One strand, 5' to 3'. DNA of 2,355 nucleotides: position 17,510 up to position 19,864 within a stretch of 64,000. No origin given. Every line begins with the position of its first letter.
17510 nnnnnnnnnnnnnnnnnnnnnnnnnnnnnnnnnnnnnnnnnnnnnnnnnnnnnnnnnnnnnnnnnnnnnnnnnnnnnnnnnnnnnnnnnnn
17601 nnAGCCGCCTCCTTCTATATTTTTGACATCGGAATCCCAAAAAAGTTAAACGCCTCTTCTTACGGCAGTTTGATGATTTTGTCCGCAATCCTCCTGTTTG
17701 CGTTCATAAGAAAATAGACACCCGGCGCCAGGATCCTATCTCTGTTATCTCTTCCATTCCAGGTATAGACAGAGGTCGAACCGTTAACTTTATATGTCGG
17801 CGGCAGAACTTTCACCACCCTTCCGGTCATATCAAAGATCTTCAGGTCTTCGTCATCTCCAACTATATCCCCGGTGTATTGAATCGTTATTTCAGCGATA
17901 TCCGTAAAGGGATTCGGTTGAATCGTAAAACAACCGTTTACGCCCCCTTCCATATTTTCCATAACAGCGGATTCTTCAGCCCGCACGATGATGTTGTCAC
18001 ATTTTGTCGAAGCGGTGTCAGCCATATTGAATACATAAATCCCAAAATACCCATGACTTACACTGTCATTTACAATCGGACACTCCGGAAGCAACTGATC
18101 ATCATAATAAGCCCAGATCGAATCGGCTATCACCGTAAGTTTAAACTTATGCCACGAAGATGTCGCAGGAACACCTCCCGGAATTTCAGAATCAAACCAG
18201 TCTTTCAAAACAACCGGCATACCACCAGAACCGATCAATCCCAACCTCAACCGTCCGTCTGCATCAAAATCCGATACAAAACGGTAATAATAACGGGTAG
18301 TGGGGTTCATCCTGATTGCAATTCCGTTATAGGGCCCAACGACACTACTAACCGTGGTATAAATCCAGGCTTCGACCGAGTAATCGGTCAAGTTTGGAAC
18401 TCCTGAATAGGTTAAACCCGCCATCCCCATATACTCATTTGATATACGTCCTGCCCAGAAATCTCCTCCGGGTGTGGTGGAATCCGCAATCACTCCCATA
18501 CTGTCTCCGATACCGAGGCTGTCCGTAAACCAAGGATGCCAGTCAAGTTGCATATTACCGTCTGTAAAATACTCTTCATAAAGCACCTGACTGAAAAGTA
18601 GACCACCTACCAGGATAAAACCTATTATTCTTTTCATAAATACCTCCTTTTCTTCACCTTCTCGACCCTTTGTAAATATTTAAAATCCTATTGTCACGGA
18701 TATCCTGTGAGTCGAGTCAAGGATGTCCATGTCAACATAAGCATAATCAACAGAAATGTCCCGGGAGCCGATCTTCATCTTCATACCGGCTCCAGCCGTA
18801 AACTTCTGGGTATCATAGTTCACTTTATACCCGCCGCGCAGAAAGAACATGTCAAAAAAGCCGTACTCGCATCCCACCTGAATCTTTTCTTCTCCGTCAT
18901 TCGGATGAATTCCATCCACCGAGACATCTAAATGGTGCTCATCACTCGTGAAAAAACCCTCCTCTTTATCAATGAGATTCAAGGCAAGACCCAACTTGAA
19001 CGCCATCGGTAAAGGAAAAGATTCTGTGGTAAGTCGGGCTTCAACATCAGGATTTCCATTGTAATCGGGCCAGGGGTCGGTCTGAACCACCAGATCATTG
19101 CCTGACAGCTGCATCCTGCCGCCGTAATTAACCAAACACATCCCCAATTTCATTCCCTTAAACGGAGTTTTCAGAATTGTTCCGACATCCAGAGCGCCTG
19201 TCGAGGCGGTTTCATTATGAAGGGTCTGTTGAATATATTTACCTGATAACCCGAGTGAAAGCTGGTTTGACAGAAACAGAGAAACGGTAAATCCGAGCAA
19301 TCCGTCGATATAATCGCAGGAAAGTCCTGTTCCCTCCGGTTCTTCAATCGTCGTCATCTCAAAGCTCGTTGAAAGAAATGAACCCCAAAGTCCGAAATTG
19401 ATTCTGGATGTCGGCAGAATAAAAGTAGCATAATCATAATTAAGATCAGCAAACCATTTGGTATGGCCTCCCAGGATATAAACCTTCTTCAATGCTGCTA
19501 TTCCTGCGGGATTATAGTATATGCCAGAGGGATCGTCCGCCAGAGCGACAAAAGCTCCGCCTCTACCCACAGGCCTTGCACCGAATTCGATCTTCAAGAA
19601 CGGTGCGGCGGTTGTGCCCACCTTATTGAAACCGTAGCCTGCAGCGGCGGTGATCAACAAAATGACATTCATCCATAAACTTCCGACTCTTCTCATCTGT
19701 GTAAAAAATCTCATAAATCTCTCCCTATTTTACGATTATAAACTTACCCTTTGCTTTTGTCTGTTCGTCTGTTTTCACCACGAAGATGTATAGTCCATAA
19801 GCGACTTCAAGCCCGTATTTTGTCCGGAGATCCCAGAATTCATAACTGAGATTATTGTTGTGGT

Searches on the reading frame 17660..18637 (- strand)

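Call 29: search_protein_families(library=pfam, proteins=[window:17660-18637:-], max_evalue=0.001)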
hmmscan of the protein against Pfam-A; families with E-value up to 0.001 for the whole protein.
window:17660-18637:- (325 aa): 2 families
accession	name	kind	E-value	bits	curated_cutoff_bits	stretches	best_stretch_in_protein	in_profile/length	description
PF18962.6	Por_Secre_tail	-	0.00062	20.4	27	0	241-311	3-61/75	Secretion system C-terminal sorting domain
PF13860.13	FlgD_ig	-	0.00064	20.1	27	0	247-308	9-69/79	FlgD Ig-like domain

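Call 43: search_protein_families(library=ncbifam, proteins=[window:17660-18637:-], max_evalue=0.0001)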
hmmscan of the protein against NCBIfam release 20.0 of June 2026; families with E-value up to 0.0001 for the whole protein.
window:17660-18637:- (325 aa): 2 families
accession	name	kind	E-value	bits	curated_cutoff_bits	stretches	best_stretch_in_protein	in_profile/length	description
TIGR04183.1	Por_Secre_tail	domain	1.3e-05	25.1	23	1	240-323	2-71/72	T9SS type A sorting domain-containing protein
NF033707.1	T9SS_sortase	equivalog_domain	2.8e-05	22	420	1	238-310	1000-1073/1095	type IX secretion system sortase PorU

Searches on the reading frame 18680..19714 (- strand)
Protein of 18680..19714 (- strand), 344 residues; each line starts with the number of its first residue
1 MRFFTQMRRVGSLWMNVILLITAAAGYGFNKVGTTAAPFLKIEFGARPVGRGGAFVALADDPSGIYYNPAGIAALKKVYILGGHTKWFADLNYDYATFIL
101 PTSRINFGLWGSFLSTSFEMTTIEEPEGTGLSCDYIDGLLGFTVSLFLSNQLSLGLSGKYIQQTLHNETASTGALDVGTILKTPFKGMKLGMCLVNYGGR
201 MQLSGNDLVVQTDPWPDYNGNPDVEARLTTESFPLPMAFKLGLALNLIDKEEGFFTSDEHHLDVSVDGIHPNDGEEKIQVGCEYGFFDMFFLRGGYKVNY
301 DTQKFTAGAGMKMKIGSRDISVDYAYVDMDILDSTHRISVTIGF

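Call 29: search_protein_families(library=pfam, proteins=[window:18680-19714:-], max_evalue=0.001)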
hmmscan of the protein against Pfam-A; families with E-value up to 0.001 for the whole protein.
window:18680-19714:- (344 aa): 1 family
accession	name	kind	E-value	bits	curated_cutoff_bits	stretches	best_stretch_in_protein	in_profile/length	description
PF03687.19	UPF0164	-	3e-07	30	21.4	1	31-129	35-133/325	Uncharacterised protein family (UPF0164)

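Call 43: search_protein_families(library=ncbifam, proteins=[window:18680-19714:-], max_evalue=0.0001)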
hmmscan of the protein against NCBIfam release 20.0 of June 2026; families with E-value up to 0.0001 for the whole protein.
window:18680-19714:- (344 aa): 4 families
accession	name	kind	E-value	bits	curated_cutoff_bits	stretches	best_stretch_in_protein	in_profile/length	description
NF033709.1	PorV_fam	subfamily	2e-47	162.4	90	1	34-344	1-326/326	PorV/PorQ family protein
NF033710.1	T9SS_OM_PorV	equivalog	4.2e-15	55.8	250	2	29-184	18-185/367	type IX secretion system outer membrane channel protein PorV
NF052325.1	PorVQ2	equivalog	4.8e-12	45.4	325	1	37-102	27-94/354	putative type IX sorting system protein PorV2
NF033711.1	T9SS_PorQ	equivalog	2.7e-11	43.1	220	1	27-202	16-192/335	type IX secretion system protein PorQ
